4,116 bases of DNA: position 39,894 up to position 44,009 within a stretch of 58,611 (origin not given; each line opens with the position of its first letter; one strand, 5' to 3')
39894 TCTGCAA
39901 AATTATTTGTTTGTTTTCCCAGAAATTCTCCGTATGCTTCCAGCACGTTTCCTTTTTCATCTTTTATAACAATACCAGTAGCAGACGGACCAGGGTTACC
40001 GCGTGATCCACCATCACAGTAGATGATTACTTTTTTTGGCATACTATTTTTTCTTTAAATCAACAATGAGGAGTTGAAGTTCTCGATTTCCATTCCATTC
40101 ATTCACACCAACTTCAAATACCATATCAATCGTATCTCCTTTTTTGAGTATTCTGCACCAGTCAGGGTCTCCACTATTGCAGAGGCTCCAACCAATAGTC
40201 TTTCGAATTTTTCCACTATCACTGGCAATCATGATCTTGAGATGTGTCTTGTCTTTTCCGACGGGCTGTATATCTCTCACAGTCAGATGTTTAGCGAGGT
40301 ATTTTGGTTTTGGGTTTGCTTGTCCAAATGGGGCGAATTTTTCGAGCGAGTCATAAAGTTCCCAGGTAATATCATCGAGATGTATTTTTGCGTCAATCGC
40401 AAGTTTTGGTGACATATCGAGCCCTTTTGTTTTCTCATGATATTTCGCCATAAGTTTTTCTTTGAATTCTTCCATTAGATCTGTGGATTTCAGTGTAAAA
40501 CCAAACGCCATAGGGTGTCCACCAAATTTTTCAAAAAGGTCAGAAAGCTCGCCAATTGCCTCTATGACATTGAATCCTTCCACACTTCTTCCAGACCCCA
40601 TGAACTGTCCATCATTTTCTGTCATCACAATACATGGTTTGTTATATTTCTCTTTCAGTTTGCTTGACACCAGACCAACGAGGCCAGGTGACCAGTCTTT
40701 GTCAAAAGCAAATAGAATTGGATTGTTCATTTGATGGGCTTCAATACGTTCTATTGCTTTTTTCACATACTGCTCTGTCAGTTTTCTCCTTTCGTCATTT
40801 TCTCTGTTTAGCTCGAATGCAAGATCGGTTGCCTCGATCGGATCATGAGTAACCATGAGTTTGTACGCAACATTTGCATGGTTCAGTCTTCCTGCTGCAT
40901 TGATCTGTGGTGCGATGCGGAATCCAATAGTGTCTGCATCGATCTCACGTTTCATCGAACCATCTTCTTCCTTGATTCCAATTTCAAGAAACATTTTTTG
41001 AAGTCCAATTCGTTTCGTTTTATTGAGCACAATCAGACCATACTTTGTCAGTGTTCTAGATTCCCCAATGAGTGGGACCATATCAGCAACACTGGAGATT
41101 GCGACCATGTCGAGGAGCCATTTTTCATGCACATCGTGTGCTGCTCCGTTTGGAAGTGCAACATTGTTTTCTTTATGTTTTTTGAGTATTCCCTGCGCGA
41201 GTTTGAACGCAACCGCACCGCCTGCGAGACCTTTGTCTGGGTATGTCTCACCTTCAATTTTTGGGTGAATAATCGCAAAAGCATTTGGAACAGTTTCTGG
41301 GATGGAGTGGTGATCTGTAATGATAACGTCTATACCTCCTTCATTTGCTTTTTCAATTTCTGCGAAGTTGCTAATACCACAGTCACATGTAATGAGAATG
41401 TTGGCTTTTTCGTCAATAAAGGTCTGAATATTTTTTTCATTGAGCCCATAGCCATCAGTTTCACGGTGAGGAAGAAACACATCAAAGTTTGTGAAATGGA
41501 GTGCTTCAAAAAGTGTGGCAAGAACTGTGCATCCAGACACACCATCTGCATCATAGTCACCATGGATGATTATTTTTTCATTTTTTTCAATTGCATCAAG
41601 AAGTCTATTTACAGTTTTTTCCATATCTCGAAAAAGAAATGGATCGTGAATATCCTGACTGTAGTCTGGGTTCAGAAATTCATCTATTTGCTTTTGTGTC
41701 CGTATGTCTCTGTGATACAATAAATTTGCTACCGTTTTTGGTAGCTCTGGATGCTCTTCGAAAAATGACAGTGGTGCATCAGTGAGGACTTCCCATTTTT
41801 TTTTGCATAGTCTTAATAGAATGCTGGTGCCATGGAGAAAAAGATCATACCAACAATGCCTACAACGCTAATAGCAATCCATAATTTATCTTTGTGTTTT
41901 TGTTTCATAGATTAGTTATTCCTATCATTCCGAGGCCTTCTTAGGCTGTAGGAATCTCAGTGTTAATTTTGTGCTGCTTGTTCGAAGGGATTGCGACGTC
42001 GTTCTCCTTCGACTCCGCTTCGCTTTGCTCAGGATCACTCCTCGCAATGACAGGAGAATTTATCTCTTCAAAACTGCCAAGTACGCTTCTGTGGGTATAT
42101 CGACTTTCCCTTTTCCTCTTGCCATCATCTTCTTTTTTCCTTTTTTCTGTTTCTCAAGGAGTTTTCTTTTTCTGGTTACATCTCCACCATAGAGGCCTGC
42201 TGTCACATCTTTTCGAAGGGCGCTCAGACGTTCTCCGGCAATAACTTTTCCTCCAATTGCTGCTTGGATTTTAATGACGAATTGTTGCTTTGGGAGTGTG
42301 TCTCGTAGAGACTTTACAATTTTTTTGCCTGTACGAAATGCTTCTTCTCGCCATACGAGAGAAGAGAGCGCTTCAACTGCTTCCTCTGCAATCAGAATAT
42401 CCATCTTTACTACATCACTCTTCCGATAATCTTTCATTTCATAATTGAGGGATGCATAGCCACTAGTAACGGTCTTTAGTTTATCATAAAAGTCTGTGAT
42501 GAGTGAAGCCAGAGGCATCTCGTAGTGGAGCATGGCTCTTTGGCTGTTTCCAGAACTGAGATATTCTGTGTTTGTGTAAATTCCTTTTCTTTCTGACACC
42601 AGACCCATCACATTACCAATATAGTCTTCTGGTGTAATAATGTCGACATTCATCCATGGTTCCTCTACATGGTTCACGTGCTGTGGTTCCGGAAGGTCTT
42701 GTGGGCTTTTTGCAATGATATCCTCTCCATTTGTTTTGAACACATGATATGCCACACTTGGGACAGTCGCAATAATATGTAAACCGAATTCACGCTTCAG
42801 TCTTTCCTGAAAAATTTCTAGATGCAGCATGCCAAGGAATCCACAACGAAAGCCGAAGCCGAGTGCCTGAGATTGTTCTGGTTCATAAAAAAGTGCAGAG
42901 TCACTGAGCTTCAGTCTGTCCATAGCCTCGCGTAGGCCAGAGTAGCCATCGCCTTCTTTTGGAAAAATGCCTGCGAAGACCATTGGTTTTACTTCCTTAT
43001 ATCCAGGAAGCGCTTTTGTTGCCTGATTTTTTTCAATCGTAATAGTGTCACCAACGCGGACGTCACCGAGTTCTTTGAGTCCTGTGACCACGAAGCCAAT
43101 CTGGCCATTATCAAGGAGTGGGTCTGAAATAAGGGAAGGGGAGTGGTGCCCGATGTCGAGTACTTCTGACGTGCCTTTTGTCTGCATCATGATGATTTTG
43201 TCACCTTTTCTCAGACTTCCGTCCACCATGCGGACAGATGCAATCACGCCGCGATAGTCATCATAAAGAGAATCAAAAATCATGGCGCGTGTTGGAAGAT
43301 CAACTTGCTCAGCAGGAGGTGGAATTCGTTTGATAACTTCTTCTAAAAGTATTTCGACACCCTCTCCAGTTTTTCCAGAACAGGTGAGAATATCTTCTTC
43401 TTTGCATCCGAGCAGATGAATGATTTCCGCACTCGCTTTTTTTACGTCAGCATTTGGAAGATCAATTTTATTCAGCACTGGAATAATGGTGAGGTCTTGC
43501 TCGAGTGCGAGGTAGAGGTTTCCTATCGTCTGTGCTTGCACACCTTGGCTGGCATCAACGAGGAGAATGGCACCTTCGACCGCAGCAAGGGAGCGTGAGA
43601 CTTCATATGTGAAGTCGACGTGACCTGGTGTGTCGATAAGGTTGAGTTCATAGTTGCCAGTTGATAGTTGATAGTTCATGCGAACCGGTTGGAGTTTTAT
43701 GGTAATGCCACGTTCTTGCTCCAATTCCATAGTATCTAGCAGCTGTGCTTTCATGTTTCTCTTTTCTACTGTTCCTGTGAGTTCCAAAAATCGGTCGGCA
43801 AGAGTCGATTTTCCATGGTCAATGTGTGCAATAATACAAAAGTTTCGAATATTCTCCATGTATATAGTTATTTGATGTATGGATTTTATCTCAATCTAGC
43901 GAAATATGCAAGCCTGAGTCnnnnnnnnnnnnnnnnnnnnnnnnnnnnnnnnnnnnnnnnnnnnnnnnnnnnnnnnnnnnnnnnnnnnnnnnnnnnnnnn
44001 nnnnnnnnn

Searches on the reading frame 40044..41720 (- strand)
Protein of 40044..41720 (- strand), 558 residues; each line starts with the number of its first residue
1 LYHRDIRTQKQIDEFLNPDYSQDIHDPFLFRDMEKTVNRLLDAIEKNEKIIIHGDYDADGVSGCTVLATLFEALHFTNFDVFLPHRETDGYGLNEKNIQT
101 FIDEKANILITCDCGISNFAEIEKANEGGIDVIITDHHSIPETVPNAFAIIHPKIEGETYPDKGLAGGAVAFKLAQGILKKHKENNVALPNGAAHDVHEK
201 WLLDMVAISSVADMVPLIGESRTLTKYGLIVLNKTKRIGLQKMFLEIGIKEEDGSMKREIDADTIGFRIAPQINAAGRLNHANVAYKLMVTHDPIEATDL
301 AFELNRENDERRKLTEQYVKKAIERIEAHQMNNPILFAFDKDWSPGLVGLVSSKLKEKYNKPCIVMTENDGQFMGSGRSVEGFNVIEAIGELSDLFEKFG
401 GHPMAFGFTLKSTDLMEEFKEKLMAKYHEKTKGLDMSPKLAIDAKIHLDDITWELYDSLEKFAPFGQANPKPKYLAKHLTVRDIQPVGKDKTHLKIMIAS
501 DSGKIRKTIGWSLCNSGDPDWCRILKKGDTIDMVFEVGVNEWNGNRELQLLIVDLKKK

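Call 61: search_protein_families(library=pfam, proteins=[window:40044-41720:-], max_evalue=0.00001)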
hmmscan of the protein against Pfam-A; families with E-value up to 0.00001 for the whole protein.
window:40044-41720:- (558 aa): 3 families
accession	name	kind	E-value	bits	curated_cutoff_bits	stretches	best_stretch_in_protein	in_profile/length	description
PF17768.7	RecJ_OB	-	1.4e-28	99.6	27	1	442-554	1-107/107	RecJ OB domain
PF01368.27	DHH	-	1.7e-21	77.3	28.1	1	49-186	1-110/125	DHH family, N-terminal domain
PF02272.25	DHHA1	-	1.1e-14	55.1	25.9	1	333-424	2-97/102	DHHA1 domain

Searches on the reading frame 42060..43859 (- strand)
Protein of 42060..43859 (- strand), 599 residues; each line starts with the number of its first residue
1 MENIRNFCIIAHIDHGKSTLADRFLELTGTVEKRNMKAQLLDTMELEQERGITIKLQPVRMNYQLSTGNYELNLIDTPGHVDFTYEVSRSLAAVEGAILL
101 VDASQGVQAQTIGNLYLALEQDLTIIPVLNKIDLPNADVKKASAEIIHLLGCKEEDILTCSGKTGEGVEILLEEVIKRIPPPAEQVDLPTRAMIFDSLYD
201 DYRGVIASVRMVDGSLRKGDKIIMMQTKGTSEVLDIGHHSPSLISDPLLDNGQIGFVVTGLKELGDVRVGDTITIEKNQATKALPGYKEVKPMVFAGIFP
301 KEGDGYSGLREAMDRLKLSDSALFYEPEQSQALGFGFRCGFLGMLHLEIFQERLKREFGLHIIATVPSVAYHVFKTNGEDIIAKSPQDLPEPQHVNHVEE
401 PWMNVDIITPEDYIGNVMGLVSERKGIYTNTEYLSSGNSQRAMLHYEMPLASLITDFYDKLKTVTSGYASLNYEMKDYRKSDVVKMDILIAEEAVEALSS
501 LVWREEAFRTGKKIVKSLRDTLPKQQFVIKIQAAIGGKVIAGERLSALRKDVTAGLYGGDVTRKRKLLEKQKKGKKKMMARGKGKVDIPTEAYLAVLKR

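Call 61: search_protein_families(library=pfam, proteins=[window:42060-43859:-], max_evalue=0.00001)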
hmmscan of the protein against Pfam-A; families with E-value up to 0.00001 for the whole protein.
window:42060-43859:- (599 aa): 4 families
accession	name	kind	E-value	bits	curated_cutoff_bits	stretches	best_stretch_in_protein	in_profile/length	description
PF00009.33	GTP_EFTU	-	3.5e-55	186.9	26.5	1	2-181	1-188/188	Elongation factor Tu GTP binding domain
PF06421.17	LepA_C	-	3.8e-38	130.3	29.7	1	491-598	2-107/107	GTP-binding protein LepA C-terminus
PF00679.30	EFG_C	-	5.8e-23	81.2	27.9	1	398-487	2-87/89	Elongation factor G C-terminus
PF03144.31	GTP_EFTU_D2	-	1.3e-08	35.6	30.3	1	204-274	1-73/73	Elongation factor Tu domain 2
